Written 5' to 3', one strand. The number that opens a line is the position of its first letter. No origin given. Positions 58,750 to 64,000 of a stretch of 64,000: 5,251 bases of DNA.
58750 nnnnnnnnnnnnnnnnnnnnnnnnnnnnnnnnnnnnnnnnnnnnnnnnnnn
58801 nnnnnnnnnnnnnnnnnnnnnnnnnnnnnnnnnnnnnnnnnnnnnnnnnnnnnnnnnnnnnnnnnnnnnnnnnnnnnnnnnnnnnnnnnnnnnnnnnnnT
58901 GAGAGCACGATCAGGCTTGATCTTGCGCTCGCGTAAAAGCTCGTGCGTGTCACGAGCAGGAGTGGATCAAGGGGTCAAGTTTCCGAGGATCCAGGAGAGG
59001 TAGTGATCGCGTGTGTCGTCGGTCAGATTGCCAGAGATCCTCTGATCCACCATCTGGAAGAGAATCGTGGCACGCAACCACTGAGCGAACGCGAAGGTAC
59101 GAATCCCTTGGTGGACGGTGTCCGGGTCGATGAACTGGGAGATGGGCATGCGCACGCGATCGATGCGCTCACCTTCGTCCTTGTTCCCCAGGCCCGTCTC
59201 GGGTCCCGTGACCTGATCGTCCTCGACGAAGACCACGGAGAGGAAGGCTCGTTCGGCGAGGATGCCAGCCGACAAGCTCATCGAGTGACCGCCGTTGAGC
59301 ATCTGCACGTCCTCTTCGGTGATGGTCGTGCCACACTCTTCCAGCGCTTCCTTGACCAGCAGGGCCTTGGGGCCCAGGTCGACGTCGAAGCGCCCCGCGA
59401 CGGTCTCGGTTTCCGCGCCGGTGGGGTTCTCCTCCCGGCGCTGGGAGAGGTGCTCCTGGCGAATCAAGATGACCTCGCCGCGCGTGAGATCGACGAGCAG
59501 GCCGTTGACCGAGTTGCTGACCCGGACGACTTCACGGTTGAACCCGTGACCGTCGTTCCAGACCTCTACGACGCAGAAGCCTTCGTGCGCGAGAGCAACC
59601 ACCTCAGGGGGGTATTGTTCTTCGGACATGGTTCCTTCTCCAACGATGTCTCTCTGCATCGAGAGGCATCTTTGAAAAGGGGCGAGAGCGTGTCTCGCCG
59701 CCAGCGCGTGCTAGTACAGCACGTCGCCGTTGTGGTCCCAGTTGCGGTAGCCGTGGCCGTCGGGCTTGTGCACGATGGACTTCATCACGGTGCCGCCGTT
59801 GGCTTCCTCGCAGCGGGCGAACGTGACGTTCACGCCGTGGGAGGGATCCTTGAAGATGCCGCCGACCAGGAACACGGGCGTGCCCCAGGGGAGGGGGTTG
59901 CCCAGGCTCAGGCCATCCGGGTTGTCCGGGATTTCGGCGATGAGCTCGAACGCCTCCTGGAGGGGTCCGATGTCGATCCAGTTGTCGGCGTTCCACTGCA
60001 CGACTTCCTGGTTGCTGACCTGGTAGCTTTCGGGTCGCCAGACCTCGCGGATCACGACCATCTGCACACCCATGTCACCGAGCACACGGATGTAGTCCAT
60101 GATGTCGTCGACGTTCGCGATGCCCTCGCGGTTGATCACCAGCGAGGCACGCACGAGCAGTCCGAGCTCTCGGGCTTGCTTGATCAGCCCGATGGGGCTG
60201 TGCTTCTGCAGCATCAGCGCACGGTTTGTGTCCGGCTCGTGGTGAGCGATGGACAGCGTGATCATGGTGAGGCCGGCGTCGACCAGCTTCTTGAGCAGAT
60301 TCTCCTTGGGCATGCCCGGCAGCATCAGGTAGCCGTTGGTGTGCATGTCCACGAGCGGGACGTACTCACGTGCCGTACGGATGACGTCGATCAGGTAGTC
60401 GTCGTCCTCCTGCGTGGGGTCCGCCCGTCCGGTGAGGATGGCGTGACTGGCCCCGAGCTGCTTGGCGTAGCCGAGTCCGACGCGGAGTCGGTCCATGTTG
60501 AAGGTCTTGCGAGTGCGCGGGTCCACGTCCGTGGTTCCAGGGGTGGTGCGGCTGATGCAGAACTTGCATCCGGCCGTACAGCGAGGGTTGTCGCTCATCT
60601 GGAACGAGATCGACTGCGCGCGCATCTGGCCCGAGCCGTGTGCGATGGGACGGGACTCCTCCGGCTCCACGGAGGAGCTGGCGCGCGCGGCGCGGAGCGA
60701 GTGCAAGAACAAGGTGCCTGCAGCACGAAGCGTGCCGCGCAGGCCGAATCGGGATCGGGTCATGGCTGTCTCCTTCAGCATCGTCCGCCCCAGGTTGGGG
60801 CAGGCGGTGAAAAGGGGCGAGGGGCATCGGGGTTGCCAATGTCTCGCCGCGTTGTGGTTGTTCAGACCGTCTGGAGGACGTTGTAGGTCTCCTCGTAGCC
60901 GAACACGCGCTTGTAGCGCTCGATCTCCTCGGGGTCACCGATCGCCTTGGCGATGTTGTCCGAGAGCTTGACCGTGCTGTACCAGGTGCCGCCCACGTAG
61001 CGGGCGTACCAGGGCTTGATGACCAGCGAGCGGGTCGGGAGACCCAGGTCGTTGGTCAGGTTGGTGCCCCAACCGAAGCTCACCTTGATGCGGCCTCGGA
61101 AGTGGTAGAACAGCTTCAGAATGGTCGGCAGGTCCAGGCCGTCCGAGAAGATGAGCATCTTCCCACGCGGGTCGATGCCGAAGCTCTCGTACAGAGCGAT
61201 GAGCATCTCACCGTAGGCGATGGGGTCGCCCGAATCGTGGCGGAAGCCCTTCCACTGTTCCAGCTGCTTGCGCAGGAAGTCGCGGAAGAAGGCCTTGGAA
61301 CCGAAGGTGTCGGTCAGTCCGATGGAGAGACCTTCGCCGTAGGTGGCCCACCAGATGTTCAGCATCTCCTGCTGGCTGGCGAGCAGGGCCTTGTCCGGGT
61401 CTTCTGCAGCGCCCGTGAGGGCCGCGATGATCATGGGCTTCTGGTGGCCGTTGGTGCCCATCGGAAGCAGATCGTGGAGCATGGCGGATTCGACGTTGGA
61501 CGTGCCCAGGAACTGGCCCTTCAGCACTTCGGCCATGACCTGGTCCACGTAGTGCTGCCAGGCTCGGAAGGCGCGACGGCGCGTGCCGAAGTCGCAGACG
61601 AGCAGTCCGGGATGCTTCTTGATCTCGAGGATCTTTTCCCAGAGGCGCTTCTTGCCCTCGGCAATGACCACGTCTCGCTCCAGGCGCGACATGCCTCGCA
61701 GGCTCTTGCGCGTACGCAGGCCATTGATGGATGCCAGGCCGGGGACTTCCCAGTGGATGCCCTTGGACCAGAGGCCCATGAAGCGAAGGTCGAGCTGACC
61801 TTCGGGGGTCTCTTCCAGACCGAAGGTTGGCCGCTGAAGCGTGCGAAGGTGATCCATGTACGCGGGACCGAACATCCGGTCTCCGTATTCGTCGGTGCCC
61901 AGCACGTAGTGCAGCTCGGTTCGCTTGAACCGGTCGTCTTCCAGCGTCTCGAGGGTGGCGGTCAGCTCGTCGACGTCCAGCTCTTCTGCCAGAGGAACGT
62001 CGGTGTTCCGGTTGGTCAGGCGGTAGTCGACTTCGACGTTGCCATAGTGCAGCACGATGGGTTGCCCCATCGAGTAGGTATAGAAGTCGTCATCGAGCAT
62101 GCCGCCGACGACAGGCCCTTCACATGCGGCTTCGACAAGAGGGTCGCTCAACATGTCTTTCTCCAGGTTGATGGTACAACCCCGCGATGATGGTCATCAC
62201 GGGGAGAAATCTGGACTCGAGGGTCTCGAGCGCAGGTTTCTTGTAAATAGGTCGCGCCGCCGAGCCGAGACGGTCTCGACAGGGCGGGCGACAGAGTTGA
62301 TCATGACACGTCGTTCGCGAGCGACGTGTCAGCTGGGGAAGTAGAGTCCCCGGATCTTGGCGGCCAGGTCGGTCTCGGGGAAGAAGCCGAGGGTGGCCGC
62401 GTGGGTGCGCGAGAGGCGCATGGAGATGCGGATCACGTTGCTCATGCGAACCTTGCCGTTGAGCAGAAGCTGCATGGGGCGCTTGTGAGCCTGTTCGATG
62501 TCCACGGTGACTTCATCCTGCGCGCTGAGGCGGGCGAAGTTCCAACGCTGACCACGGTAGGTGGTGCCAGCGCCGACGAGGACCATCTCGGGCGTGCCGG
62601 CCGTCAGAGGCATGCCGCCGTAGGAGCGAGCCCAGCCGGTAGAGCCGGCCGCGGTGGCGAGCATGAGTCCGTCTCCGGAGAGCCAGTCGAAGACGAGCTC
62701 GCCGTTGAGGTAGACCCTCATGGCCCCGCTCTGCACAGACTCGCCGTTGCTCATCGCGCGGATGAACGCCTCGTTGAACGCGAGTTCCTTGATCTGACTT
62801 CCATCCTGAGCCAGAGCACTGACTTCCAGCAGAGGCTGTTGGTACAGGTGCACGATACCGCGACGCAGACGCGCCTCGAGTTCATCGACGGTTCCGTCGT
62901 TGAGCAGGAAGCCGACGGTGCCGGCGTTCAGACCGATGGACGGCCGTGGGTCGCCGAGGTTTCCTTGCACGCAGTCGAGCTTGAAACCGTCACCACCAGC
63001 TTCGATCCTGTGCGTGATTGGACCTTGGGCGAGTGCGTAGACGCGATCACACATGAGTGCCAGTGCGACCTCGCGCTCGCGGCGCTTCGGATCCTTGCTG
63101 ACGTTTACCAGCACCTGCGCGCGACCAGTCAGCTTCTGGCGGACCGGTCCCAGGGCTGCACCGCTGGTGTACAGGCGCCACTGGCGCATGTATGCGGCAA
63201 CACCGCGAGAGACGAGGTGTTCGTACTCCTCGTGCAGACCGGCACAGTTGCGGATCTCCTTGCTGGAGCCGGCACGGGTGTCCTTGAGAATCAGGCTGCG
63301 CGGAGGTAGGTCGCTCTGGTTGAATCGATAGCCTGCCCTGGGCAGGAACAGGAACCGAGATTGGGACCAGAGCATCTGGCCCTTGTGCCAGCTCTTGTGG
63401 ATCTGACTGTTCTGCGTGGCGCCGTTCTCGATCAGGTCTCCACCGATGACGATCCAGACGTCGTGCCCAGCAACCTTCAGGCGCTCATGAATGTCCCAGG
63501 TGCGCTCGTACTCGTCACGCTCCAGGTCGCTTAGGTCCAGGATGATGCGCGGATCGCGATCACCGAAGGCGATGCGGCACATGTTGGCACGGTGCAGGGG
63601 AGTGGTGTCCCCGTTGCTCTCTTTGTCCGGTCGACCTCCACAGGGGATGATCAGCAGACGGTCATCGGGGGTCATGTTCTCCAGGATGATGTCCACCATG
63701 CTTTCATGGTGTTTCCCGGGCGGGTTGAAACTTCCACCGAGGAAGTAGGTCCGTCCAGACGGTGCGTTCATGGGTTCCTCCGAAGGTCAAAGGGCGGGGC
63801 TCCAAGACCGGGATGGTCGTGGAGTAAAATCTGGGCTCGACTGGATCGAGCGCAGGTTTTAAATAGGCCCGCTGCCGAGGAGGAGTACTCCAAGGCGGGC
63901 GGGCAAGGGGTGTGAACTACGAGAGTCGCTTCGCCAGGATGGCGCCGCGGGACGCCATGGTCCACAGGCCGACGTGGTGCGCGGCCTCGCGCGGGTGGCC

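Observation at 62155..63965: Conserved ~60-nt element shared by the leaders of pncB and nadD::nadK: candidate NAD-responsive riboswitch or operator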

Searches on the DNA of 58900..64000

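Call 41: search_rna_families(source=window, start=58900, end=64000, threshold=evalue, max_evalue=10)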
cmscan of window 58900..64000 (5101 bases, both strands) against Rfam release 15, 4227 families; matches with E-value up to 10: 3.
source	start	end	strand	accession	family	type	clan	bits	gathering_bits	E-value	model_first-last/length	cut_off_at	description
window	62304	62331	+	RF03760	mir-2041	Gene; miRNA;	-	20.8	70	2.2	21-48/68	no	mir-2041 microRNA precursor family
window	62304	62331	-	RF03760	mir-2041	Gene; miRNA;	-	18.8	70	7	21-48/68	no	mir-2041 microRNA precursor family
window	61331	61369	-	RF01149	sR10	Gene; snRNA; snoRNA; CD-box;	-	13.1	45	8.2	1-54/54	no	Small nucleolar RNA sR10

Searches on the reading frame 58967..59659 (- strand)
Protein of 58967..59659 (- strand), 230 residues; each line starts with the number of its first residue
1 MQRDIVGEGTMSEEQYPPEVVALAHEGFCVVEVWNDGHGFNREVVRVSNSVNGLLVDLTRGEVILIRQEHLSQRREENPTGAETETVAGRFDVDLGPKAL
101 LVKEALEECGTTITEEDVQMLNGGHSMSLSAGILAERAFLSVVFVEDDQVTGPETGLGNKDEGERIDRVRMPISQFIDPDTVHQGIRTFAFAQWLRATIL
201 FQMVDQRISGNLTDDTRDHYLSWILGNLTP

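Call 6: search_protein_families(library=pfam, proteins=[window:58967-59659:-])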
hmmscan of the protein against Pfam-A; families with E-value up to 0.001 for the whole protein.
window:58967-59659:- (230 aa): 1 family
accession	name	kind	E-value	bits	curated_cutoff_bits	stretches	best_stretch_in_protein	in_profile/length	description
PF00293.34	NUDIX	-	0.00018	21.9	21.1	1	60-185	14-126/134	NUDIX domain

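Call 8: search_protein_families(library=ncbifam, proteins=[window:58967-59659:-], max_evalue=0.1)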
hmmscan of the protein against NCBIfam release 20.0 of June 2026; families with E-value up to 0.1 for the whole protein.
window:58967-59659:- (230 aa): 3 families
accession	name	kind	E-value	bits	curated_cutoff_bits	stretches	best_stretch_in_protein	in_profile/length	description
NF011585.0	PRK15009.1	equivalog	1.2e-07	31.6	234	1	41-178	38-165/191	GDP-mannose pyrophosphatase NudK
TIGR00052.1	TIGR00052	subfamily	1.4e-07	31.3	79.55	1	40-186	36-178/188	nudix-type nucleoside diphosphatase, YffH/AdpP family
NF008003.0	PRK10729.1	equivalog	0.0086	15.4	248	1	40-188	49-191/210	ADP-ribose diphosphatase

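Call 9: search_protein_families(library=pfam, proteins=[window:58967-59659:-], max_evalue=10)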
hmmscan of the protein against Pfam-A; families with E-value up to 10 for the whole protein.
window:58967-59659:- (230 aa): 1 family
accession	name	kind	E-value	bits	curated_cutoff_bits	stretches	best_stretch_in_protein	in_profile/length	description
PF00293.34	NUDIX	-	0.00018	21.9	21.1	1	60-185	14-126/134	NUDIX domain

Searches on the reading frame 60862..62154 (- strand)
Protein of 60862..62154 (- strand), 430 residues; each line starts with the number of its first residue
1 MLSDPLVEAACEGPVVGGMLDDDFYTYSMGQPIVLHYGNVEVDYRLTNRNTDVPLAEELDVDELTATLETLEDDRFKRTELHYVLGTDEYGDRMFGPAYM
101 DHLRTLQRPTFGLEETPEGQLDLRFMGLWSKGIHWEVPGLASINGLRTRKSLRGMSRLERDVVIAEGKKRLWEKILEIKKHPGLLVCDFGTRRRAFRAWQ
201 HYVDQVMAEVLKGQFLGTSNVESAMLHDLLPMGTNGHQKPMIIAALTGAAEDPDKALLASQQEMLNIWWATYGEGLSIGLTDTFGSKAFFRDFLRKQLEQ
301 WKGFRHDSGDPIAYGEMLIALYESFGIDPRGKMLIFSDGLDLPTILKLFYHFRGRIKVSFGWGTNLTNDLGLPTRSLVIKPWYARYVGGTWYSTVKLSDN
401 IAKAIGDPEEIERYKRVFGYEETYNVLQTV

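Call 6: search_protein_families(library=pfam, proteins=[window:60862-62154:-])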
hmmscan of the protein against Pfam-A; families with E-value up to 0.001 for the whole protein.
window:60862-62154:- (430 aa): 2 families
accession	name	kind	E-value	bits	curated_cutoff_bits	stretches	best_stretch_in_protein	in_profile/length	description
PF04095.22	NAPRTase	-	2.7e-43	148.9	20.8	1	186-421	3-238/239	Nicotinate phosphoribosyltransferase (NAPRTase) family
PF17767.7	NAPRTase_N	-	5.7e-14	53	32.6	1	20-144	1-125/125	Nicotinate phosphoribosyltransferase (NAPRTase) N-terminal domain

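Call 8: search_protein_families(library=ncbifam, proteins=[window:60862-62154:-], max_evalue=0.1)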
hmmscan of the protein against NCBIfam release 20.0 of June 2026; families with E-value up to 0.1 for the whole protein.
window:60862-62154:- (430 aa): 4 families
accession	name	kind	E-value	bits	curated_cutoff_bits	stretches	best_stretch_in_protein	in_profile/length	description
NF003704.0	PRK05321.1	subfamily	3e-106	355.8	379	1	14-423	8-394/398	nicotinate phosphoribosyltransferase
TIGR01514.1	NAPRTase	equivalog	2.4e-73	247.5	269.55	1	16-420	2-397/399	nicotinate phosphoribosyltransferase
NF006696.0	PRK09243.1-3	equivalog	0.0091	14.7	503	1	183-366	155-319/451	nicotinate phosphoribosyltransferase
NF006698.0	PRK09243.1-5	equivalog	0.015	14.1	531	1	187-381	163-331/440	nicotinate phosphoribosyltransferase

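Call 71: list_cluster_members(proteins=[P0001, L001:8109-8783:+, window:60862-62154:-])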
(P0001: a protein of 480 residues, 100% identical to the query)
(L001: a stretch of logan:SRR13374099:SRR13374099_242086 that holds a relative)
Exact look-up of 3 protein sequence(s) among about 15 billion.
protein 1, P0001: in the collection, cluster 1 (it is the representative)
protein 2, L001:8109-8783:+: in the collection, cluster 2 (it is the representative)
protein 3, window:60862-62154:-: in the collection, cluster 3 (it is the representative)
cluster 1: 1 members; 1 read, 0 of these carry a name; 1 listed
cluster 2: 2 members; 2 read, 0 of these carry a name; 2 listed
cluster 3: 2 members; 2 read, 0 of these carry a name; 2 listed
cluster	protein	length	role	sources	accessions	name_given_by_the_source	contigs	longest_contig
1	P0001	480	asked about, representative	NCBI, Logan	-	-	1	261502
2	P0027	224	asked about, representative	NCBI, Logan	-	-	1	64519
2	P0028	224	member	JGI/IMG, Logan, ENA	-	-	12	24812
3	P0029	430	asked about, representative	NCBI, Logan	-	-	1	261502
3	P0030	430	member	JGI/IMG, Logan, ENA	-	-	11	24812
